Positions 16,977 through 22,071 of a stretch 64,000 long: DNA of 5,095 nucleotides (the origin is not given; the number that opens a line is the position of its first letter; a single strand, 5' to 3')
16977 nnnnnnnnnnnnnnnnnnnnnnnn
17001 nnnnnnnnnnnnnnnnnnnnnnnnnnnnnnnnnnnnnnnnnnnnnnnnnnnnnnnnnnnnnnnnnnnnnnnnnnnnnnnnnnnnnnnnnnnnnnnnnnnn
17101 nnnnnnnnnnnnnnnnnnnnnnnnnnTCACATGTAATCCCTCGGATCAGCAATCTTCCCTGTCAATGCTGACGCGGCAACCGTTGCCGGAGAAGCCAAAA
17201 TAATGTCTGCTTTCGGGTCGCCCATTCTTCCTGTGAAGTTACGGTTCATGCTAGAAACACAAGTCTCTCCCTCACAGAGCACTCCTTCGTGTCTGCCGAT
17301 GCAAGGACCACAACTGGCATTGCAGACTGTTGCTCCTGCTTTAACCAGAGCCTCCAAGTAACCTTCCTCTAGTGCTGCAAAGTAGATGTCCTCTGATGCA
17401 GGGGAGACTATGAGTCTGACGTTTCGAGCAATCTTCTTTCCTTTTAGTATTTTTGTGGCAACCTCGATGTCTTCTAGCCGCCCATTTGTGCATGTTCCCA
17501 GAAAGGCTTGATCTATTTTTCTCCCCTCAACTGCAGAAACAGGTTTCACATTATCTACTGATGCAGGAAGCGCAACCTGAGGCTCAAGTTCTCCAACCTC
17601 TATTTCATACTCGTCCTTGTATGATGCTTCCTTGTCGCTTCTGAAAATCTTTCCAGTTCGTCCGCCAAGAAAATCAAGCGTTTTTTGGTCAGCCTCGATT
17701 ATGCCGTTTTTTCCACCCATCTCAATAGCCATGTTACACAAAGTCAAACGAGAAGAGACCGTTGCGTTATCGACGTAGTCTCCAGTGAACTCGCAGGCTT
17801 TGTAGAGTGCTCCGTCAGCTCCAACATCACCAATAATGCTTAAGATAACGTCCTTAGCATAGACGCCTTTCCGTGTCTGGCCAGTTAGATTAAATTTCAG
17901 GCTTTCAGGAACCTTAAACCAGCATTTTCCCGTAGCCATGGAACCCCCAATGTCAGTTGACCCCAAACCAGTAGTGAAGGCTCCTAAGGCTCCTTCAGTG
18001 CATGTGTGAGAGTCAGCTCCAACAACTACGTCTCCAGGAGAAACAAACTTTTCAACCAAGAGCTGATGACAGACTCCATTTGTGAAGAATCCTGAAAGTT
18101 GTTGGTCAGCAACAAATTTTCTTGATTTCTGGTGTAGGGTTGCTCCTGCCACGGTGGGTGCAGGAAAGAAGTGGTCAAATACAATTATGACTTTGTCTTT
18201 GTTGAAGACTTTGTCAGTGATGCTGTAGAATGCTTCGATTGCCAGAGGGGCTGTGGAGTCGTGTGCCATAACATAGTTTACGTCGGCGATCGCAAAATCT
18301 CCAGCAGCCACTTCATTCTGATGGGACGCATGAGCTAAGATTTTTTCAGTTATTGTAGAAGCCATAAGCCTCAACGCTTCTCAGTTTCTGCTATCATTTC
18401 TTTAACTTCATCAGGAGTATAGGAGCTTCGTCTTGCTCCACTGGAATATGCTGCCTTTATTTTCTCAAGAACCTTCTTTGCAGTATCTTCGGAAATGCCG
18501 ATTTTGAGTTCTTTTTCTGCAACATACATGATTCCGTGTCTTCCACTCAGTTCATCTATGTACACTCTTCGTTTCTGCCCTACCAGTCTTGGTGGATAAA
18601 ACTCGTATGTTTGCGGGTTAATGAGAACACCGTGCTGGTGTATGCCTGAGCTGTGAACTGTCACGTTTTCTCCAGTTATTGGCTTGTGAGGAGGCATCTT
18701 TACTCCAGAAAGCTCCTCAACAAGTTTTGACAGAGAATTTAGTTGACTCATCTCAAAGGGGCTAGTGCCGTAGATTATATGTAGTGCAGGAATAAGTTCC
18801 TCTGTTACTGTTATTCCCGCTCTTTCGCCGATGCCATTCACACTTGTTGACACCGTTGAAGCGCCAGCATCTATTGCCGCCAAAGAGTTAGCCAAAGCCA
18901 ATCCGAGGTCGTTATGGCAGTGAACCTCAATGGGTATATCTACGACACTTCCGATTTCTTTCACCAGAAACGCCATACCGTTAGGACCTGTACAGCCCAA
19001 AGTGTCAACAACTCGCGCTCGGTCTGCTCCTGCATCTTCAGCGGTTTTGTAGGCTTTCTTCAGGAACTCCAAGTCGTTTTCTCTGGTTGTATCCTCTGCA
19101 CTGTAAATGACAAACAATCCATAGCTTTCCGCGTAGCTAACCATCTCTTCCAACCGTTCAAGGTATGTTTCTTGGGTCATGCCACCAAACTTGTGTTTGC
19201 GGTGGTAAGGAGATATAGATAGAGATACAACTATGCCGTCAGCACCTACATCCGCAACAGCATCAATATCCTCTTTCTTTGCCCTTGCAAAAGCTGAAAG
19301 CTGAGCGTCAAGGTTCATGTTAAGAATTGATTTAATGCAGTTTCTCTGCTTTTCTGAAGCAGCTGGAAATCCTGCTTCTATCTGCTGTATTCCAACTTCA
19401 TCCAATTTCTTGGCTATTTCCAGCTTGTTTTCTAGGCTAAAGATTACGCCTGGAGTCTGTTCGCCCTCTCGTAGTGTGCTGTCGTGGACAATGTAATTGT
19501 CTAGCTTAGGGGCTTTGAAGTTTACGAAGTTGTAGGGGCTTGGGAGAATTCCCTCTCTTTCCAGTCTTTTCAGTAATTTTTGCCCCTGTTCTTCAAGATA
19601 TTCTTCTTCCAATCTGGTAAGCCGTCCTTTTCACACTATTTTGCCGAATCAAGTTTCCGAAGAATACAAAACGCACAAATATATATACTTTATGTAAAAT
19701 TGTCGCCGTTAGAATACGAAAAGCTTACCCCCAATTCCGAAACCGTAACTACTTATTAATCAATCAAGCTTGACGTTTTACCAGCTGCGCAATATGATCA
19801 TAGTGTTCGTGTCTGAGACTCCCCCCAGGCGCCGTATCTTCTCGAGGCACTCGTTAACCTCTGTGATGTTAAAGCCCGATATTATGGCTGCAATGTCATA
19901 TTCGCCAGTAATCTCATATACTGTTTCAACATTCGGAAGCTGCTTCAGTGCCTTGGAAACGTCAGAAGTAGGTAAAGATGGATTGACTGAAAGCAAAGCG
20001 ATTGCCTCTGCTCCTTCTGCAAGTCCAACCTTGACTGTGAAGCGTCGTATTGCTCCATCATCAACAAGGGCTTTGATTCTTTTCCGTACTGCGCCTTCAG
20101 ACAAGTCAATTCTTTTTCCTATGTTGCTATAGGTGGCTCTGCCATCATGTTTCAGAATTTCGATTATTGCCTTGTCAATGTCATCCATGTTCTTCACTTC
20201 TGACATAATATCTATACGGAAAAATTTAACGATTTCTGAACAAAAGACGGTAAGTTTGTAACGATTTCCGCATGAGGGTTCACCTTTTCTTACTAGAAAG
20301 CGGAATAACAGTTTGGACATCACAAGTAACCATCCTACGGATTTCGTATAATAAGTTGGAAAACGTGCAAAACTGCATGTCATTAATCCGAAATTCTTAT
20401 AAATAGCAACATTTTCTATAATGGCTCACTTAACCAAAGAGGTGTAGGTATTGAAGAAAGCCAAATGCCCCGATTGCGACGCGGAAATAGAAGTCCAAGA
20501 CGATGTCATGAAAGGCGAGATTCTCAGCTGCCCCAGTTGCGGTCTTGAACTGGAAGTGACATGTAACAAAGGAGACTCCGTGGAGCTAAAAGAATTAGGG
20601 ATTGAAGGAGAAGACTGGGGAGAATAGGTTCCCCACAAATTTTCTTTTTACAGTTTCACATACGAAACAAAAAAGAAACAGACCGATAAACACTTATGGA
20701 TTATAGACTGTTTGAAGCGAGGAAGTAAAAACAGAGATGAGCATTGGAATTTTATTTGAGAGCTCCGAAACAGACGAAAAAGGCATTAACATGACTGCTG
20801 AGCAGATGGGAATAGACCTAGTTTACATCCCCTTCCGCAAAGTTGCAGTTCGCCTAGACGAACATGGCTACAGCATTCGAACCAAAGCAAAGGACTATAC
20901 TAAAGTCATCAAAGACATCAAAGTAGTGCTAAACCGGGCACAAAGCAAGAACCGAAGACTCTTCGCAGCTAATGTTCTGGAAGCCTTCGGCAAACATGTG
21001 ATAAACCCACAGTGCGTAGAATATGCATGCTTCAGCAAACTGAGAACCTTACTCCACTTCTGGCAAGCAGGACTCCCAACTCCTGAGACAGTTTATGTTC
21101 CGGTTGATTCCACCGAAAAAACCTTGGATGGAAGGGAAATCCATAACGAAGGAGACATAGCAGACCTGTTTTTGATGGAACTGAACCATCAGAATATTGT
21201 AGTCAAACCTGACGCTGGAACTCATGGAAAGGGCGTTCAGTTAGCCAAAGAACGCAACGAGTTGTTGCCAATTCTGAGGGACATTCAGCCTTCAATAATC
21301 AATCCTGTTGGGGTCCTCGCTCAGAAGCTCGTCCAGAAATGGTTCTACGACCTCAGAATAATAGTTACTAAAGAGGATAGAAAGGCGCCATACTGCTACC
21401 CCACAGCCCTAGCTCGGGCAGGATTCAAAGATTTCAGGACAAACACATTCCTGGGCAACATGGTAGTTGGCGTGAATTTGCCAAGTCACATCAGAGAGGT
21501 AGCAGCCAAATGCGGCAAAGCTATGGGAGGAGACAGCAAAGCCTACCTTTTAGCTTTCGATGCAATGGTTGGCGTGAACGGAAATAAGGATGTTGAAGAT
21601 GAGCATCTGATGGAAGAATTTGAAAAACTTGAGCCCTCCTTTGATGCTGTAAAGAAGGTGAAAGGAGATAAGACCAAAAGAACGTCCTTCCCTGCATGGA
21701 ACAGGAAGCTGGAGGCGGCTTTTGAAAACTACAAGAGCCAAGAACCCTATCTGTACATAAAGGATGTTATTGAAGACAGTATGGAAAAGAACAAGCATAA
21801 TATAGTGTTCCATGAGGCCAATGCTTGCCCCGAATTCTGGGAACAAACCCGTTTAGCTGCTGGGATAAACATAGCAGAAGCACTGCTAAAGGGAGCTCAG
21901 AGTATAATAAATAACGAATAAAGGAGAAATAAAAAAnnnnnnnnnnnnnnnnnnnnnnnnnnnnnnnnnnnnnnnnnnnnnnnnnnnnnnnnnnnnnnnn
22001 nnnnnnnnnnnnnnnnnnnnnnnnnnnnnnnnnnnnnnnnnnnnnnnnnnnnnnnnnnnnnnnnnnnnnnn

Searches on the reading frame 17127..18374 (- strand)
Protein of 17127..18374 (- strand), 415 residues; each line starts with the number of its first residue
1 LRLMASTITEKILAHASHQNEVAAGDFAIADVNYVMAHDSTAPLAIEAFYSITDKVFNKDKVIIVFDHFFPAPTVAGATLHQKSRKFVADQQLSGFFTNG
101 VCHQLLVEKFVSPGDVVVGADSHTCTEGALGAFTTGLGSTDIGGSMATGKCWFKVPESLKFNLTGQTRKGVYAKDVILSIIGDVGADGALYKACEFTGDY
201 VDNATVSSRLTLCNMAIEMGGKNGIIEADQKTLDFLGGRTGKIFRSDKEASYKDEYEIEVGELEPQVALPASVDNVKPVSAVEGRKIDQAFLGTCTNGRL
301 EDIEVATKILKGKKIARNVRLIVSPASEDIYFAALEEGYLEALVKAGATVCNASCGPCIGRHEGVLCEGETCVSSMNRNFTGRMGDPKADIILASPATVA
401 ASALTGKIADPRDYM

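Call 24: search_protein_families(library=pfam, proteins=[window:17127-18374:-])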
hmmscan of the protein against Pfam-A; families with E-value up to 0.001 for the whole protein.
window:17127-18374:- (415 aa): 1 family
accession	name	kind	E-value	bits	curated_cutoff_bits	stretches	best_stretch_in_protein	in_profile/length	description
PF00330.25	Aconitase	-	1.6e-91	308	28.7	2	11-281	2-305/463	Aconitase family (aconitate hydratase)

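Call 49: search_protein_families(library=ncbifam, proteins=[window:17127-18374:-], max_evalue=1e-30)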
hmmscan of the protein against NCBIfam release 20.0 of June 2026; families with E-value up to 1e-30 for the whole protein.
window:17127-18374:- (415 aa): 14 families
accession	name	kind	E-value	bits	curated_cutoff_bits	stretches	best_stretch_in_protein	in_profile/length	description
NF001614.1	PRK00402.1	subfamily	1.6e-172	573.8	385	1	7-412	2-415/415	aconitase/3-isopropylmalate dehydratase large subunit family protein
TIGR01343.1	hacA_fam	subfamily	7.8e-169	561.6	385.7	1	7-412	1-412/412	homoaconitate hydratase family protein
TIGR02086.1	IPMI_arch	subfamily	1.8e-162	540.8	410.15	1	7-413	2-411/411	3-isopropylmalate dehydratase/homoaconitate hydratase family large subunit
NF040615.1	HacA_Meth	equivalog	3.4e-147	490.5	550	1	7-410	2-417/419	homoaconitase large subunit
TIGR02083.1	LEU2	equivalog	6.1e-147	489.9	610.65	1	7-413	2-418/419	3-isopropylmalate dehydratase large subunit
NF005558.0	PRK07229.1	equivalog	8.6e-94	315.3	612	1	4-414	1-415/647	aconitate hydratase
NF009116.0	PRK12466.1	subfamily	4.8e-84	282.6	531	2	4-280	3-304/472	3-isopropylmalate dehydratase large subunit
NF004016.0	PRK05478.1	subfamily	1.1e-77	261.6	510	2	4-279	2-301/468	3-isopropylmalate dehydratase large subunit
TIGR01342.1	acon_putative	hypoth_equivalog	3.9e-76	256.7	719.15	1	98-413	93-411/655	putative aconitate hydratase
TIGR00139.1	h_aconitase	equivalog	3.7e-67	227.3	529.9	2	245-414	278-457/709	homoaconitase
TIGR00170.1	leuC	equivalog_domain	5.3e-63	213.2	560.25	1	4-267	1-288/466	3-isopropylmalate dehydratase large subunit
NF006690.0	PRK09238.1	equivalog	1.1e-45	156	782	0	241-415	646-818/852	bifunctional aconitate hydratase 2/2-methylisocitrate dehydratase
TIGR01340.1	aconitase_mito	equivalog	7.4e-43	146.9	825.35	1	99-408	133-472/745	aconitate hydratase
NF008503.0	PRK11413.1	equivalog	1.7e-32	112.2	641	0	92-281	117-313/753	hydratase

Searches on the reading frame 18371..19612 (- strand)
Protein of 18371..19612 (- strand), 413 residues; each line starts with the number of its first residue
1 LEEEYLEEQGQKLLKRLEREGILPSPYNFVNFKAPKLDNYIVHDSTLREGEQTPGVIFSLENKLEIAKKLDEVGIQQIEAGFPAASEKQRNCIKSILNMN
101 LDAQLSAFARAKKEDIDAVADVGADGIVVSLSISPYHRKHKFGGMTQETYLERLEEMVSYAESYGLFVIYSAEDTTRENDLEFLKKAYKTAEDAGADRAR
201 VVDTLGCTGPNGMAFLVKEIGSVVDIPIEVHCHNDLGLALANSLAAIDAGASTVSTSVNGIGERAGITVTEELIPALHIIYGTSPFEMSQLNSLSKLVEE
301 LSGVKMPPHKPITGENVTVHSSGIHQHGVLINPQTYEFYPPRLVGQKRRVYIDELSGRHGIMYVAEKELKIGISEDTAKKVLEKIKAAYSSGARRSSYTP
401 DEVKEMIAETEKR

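Call 24: search_protein_families(library=pfam, proteins=[window:18371-19612:-])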
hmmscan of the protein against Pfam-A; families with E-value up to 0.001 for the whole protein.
window:18371-19612:- (413 aa): 2 families
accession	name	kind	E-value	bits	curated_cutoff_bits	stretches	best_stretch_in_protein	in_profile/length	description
PF00682.25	HMGL-like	-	9.8e-70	235.4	29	1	42-298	4-260/260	HMGL-like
PF22617.1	HCS_D2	-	6.3e-17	62.2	27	1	312-388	1-77/82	Homocitrate synthase post-HMGL domain-like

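Call 49: search_protein_families(library=ncbifam, proteins=[window:18371-19612:-], max_evalue=1e-30)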
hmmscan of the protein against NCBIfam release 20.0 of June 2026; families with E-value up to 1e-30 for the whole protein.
window:18371-19612:- (413 aa): 13 families
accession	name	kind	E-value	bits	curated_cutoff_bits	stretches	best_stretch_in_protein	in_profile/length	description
NF002085.0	PRK00915.1-2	subfamily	7.2e-124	414.3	517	1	37-393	11-365/504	2-isopropylmalate synthase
TIGR02090.1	LEU1_arch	subfamily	5.2e-115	384.4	484.75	1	42-394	3-353/363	isopropylmalate/citramalate/homocitrate synthases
TIGR02146.1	LysS_fung_arch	equivalog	4.7e-108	361.5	413.55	1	44-387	3-344/344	homocitrate synthase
TIGR02660.1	nifV_homocitr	equivalog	1.4e-97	327.3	462.9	1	41-404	3-362/365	homocitrate synthase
NF041069.1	IPMS_Sufob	equivalog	2e-95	320.2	600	1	42-398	3-359/371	isopropylmalate synthase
NF002088.0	PRK00915.1-5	equivalog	1.3e-86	291.2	697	1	42-410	6-381/514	2-isopropylmalate synthase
NF002086.0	PRK00915.1-3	equivalog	1.4e-84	284.5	532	1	40-388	7-365/516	2-isopropylmalate synthase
TIGR00973.1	leuA_bact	equivalog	3e-77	260.2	598.7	1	41-386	3-358/494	2-isopropylmalate synthase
NF002087.0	PRK00915.1-4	equivalog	1.5e-72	244.8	729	1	38-386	5-364/516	2-isopropylmalate synthase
TIGR00977.1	citramal_synth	equivalog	1e-58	199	450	1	41-390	3-367/526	citramalate synthase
NF002084.0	PRK00915.1-1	equivalog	2.2e-58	198.1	748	1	38-364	3-340/523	2-isopropylmalate synthase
NF042434.1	IPMS_Lepto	equivalog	2.4e-46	158.4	500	1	41-388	7-369/374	2-isopropylmalate synthase LeuA2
NF042433.1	CitmalDyn_Leptosp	equivalog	6.2e-38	130.6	950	1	42-386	10-362/514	(R)-citramalate synthase CimA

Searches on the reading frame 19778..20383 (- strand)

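Call 24: search_protein_families(library=pfam, proteins=[window:19778-20383:-])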
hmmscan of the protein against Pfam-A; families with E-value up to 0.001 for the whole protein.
window:19778-20383:- (201 aa): 8 families
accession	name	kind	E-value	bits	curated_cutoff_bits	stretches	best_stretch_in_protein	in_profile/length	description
PF13404.12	HTH_AsnC-type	-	3.2e-15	56.1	27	1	66-106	1-41/42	AsnC-type helix-turn-helix domain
PF13412.12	HTH_24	-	7.6e-14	51.5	21.9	1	66-113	1-48/48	Winged helix-turn-helix DNA-binding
PF01037.27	AsnC_trans_reg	-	4.9e-13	49.2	25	1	138-199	10-72/73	Lrp/AsnC ligand binding domain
PF24034.1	DUF7343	-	0.00012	22.3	27.6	1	70-116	6-52/62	Domain of unknown function (DUF7343)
PF22482.2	AsnC_trans_reg_3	-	0.00014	22.4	24.4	1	140-197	25-82/95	PF0864 C-terminal dimeric alpha+beta barrel domain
PF12840.13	HTH_20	-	0.00037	20.8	27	1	72-113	8-49/51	Helix-turn-helix domain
PF01047.28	MarR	-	0.00037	20.7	24.6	0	73-115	8-50/59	MarR family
PF08279.18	HTH_11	-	0.00046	20.4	25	1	72-110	4-43/55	HTH domain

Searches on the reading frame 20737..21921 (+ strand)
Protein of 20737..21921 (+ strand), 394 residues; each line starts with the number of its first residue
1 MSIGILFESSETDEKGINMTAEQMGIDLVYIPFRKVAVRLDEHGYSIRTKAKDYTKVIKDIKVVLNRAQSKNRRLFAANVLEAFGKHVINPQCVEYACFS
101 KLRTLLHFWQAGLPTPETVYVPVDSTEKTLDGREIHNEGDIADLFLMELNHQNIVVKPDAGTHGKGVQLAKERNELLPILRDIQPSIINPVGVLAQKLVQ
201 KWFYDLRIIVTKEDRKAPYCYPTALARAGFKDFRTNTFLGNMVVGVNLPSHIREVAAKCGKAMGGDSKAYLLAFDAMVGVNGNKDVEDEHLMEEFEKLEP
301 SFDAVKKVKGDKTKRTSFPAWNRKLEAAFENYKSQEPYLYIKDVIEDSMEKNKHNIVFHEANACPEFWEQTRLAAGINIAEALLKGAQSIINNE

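Call 24: search_protein_families(library=pfam, proteins=[window:20737-21921:+])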
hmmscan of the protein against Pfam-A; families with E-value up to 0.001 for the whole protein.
window:20737-21921:+ (394 aa): 3 families
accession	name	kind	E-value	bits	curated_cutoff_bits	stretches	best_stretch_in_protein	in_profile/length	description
PF08443.16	RimK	-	7.6e-09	35.9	21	1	147-264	35-143/188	RimK-like ATP-grasp domain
PF22626.3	LysX_preATP_grasp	-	5.7e-06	26.8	27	1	51-93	38-80/84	LysX preATP-grasp domain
PF14397.11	ATPgrasp_ST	-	0.00031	20.5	31.4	0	109-174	30-83/278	Sugar-transfer associated ATP-grasp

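Call 49: search_protein_families(library=ncbifam, proteins=[window:20737-21921:+], max_evalue=1e-30)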
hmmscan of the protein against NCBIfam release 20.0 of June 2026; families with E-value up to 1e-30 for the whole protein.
window:20737-21921:+ (394 aa): 0 families
